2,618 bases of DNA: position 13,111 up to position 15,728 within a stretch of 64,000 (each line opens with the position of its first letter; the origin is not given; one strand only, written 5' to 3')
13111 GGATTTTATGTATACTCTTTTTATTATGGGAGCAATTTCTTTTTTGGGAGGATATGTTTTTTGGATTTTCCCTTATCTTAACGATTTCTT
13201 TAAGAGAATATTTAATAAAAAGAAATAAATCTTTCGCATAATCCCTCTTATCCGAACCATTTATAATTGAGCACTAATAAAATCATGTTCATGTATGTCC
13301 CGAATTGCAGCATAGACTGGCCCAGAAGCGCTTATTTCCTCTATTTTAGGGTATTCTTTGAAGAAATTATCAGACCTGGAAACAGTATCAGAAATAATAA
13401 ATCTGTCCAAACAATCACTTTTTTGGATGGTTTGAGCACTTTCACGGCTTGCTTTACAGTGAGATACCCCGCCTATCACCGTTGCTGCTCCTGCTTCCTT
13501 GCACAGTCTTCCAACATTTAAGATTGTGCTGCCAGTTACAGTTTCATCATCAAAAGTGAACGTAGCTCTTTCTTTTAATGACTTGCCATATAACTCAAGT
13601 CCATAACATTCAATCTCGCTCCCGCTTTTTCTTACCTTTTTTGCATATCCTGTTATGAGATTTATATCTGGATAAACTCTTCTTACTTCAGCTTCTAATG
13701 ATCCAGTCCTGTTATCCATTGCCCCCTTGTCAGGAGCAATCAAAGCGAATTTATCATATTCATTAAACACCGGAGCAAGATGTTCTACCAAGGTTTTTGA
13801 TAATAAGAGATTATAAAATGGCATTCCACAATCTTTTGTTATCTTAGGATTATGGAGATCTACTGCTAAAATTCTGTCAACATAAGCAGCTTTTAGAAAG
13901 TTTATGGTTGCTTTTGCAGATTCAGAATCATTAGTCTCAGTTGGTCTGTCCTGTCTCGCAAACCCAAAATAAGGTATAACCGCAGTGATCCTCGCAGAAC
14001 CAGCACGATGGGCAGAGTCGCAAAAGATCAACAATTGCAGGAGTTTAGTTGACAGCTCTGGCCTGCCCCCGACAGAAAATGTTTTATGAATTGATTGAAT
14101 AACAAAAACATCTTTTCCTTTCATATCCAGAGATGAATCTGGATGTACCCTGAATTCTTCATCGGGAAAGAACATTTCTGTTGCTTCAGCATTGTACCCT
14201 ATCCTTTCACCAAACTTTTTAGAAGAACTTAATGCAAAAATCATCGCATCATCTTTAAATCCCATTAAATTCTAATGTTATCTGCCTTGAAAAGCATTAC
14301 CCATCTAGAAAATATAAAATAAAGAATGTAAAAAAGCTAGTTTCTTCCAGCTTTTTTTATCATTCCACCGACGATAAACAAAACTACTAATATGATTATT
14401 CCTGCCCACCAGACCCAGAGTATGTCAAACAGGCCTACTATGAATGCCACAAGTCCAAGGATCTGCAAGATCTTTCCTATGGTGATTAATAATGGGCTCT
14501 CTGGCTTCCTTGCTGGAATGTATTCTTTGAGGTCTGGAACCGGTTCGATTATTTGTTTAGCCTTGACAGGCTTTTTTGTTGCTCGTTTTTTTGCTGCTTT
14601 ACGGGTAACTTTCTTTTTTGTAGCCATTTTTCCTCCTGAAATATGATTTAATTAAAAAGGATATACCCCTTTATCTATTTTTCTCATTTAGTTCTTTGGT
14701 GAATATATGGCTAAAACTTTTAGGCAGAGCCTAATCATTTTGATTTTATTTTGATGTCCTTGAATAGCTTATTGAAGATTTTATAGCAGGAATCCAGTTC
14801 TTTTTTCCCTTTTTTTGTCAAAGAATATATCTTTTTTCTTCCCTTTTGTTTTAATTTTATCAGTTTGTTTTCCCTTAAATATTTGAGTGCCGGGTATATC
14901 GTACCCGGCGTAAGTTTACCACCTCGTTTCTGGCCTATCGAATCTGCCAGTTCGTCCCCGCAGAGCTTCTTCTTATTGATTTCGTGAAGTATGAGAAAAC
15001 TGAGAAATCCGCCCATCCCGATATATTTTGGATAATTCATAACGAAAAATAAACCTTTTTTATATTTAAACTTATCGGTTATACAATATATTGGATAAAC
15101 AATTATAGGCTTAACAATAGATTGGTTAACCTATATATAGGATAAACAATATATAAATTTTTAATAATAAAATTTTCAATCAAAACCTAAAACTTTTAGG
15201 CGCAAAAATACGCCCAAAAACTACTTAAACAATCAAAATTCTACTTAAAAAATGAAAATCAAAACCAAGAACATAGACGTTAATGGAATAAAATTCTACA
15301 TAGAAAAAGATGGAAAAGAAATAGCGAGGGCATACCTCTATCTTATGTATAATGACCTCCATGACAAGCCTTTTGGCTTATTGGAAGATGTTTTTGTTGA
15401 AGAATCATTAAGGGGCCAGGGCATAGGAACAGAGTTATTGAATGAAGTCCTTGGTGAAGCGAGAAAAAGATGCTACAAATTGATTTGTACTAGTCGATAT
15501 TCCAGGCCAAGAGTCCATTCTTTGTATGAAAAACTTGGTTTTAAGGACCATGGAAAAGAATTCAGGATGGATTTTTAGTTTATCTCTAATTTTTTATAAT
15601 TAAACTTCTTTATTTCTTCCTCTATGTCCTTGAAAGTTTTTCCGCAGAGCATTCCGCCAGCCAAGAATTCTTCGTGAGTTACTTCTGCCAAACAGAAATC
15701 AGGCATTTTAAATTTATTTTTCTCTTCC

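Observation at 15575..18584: Bacterial-type ADP-heptose biosynthesis operon (gmhA-gmhB-hldD-nucleotidyltransferase) plus CYTH gene in an archaeon; kinase domain not found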

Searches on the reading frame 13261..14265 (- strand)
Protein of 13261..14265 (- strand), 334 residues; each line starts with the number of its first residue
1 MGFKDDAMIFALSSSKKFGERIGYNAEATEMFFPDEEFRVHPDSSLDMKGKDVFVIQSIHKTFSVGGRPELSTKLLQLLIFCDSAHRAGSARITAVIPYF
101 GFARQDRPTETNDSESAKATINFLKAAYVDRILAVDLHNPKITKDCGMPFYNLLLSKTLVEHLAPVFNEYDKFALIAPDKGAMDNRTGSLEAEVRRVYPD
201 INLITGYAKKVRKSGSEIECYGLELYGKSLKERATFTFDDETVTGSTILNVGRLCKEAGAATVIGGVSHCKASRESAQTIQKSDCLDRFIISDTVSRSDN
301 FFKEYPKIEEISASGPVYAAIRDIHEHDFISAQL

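Call 3: search_protein_families(library=pfam, proteins=[window:13261-14265:-], max_evalue=0.01)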
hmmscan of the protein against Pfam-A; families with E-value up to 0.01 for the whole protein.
window:13261-14265:- (334 aa): 2 families
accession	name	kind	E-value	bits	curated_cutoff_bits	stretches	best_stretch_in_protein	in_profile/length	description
PF13793.12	Pribosyltran_N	-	2e-20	73.2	25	1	8-127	2-116/117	N-terminal domain of ribose phosphate pyrophosphokinase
PF14572.12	Pribosyl_synth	-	0.0034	17.8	27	1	242-331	93-180/184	Phosphoribosyl synthetase-associated domain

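Call 4: search_protein_families(library=ncbifam, proteins=[window:13261-14265:-], max_evalue=0.01)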
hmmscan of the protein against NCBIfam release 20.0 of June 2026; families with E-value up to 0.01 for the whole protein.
window:13261-14265:- (334 aa): 11 families
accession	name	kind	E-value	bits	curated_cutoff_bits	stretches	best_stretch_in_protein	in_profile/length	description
TIGR01251.1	ribP_PPkin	subfamily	3.8e-43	147.6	113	1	15-331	9-305/309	ribose-phosphate diphosphokinase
NF002320.0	PRK01259.1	subfamily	9.5e-43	146.7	297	1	4-332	4-312/316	ribose-phosphate diphosphokinase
NF002618.0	PRK02269.1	equivalog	2.3e-34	119.4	460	1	6-331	5-313/321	ribose-phosphate diphosphokinase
NF002095.0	PRK00934.1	equivalog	8.1e-31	107.2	296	1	9-297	3-269/287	ribose-phosphate diphosphokinase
NF002758.0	PRK02812.1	equivalog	8.6e-31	107.3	518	1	33-332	53-327/330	ribose-phosphate pyrophosphokinase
NF002844.0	PRK03092.1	equivalog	6.6e-29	101.2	438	1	33-330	43-318/326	ribose-phosphate diphosphokinase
NF002686.0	PRK02458.1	equivalog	2.4e-25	89.7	506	1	8-331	11-313/323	ribose-phosphate diphosphokinase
NF001815.0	PRK00553.1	equivalog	1.4e-23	83.5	484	1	5-311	8-298/332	ribose-phosphate pyrophosphokinase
NF003428.0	PRK04923.1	equivalog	3.2e-23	82.4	536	1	16-330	24-313/319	ribose-phosphate diphosphokinase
NF005537.0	PRK07199.1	subfamily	1.1e-17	64.1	322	1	15-301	11-279/301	ribose-phosphate diphosphokinase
NF005299.0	PRK06827.1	subfamily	1.2e-16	60.5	327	1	24-270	54-303/383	phosphoribosylpyrophosphate synthetase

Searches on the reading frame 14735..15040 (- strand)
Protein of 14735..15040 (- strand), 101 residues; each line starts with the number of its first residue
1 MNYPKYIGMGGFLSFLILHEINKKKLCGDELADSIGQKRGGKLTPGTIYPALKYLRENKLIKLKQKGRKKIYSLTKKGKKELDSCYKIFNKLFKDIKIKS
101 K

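Call 3: search_protein_families(library=pfam, proteins=[window:14735-15040:-], max_evalue=0.01)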
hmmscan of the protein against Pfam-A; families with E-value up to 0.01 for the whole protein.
window:14735-15040:- (101 aa): 6 families
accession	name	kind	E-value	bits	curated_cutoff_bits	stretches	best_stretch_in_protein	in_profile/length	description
PF03551.20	PadR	-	4.6e-11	43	27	1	17-83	1-74/75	Transcriptional regulator PadR-like family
PF14947.12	HTH_45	-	0.0002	21.8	25.5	1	52-90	40-74/77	Winged helix-turn-helix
PF14277.12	DUF4364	-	0.00085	19.6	26.9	1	51-87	39-75/162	Domain of unknown function (DUF4364)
PF22194.2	F-93_WHD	-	0.0014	19.1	28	1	42-78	26-62/62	F-93, winged-helix domain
PF22665.2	DUF6293_C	-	0.0027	18.5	27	1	52-80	68-96/101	DUF6293 C-terminal winged helix domain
PF14502.12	HTH_41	-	0.0055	16.5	25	1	43-68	18-43/48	Helix-turn-helix domain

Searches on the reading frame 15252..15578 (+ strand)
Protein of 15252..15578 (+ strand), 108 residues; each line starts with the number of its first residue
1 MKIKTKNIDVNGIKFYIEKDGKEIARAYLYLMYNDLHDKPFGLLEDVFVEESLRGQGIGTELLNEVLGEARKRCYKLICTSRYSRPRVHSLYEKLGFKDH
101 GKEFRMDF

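Call 3: search_protein_families(library=pfam, proteins=[window:15252-15578:+], max_evalue=0.01)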
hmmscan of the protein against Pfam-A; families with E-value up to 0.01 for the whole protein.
window:15252-15578:+ (108 aa): 5 families
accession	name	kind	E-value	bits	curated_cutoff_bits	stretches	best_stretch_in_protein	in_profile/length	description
PF00583.31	Acetyltransf_1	-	3.5e-14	53.5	20.7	1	14-97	35-116/116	Acetyltransferase (GNAT) family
PF13508.13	Acetyltransf_7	-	1.7e-13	51.2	27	1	14-98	4-83/84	Acetyltransferase (GNAT) domain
PF13673.13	Acetyltransf_10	-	5.7e-10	39.7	23.6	1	44-106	54-116/128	Acetyltransferase (GNAT) domain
PF14542.12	Acetyltransf_CG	-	3.4e-07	30.7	30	1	15-84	2-67/80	GCN5-related N-acetyl-transferase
PF08445.16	FR47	-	3.4e-06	27.4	22.1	1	32-103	12-83/86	FR47-like protein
